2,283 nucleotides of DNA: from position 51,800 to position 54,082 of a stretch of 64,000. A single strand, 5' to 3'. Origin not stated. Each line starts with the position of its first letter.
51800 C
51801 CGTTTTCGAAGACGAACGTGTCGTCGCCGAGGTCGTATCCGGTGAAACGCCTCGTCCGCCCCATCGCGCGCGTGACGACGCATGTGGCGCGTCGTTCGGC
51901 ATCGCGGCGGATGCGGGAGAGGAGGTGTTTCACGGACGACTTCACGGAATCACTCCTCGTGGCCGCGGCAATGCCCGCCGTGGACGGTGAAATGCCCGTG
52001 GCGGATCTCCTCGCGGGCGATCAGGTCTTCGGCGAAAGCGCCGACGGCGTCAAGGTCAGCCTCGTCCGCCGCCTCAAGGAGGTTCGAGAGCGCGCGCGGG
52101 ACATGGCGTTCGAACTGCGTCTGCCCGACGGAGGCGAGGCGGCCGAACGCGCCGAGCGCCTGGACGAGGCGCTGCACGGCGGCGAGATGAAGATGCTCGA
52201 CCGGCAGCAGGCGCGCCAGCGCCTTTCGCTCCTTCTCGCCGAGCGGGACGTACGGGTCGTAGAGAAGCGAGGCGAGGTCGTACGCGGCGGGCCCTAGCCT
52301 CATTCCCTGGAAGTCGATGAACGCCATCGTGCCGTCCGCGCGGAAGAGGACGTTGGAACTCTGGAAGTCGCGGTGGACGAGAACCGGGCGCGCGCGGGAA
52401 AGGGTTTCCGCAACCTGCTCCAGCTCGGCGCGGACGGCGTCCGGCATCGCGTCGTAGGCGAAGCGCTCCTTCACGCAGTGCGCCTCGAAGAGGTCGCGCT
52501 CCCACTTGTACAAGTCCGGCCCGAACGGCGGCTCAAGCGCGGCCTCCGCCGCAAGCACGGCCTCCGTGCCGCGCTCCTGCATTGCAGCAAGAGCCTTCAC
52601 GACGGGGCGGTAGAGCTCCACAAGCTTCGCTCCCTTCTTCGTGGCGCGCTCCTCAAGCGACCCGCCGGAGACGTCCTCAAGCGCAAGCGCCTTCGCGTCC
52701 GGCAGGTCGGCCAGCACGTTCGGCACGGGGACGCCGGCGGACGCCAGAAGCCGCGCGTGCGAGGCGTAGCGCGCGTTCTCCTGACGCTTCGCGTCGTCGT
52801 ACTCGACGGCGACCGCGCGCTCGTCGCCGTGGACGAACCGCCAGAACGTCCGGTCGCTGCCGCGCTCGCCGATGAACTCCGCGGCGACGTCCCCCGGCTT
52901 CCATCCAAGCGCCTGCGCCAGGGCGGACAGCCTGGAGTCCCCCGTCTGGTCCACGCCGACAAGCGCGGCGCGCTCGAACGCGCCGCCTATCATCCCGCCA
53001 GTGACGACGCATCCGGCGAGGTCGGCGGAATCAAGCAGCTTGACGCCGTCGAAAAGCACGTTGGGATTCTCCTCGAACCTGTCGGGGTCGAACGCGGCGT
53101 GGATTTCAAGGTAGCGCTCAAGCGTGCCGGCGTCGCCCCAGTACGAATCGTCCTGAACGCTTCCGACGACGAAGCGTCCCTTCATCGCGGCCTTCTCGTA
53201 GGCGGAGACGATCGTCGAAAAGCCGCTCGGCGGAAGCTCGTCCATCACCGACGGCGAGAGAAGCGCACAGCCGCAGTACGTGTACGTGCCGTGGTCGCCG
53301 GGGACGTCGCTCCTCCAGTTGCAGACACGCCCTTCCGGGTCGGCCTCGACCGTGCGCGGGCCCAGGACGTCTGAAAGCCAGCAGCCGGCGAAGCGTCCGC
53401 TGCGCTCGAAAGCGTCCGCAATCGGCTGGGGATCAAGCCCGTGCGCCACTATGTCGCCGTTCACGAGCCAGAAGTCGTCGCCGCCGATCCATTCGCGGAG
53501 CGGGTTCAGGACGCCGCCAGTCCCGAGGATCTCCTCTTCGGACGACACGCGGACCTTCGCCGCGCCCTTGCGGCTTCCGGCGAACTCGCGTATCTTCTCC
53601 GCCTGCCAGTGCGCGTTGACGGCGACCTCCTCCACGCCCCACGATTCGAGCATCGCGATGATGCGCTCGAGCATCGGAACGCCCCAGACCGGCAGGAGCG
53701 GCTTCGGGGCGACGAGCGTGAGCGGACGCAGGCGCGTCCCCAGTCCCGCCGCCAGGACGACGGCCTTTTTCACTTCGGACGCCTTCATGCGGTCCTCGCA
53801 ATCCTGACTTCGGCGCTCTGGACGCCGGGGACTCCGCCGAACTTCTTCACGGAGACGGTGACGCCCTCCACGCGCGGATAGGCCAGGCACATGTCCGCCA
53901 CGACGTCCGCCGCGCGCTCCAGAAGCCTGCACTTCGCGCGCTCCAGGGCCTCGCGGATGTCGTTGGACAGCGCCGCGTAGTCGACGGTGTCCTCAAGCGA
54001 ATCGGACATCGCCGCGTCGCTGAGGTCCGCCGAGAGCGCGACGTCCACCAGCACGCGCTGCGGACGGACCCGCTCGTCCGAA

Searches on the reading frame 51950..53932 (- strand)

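Call 74: search_protein_families(library=pfam, proteins=[window:51950-53932:-], max_evalue=0.0001)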
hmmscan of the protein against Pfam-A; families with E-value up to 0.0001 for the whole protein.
window:51950-53932:- (660 aa): 5 families
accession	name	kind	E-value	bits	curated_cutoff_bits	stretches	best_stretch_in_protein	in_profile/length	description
PF01636.29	APH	-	2.1e-21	77.2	23.2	1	358-574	9-227/239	Phosphotransferase enzyme family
PF00483.29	NTP_transferase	-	3.1e-14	53.6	21.2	1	56-280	1-241/245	Nucleotidyl transferase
PF12804.13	NTP_transf_3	-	1.6e-09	38.6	27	1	57-160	1-95/160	MobA-like NTP transferase domain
PF02958.26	EcKL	-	1.7e-07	31.3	22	1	494-558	193-262/294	Ecdysteroid kinase-like family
PF07914.17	DUF1679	-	1.4e-06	27.9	24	1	503-571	256-325/414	Uncharacterized oxidoreductase dhs-27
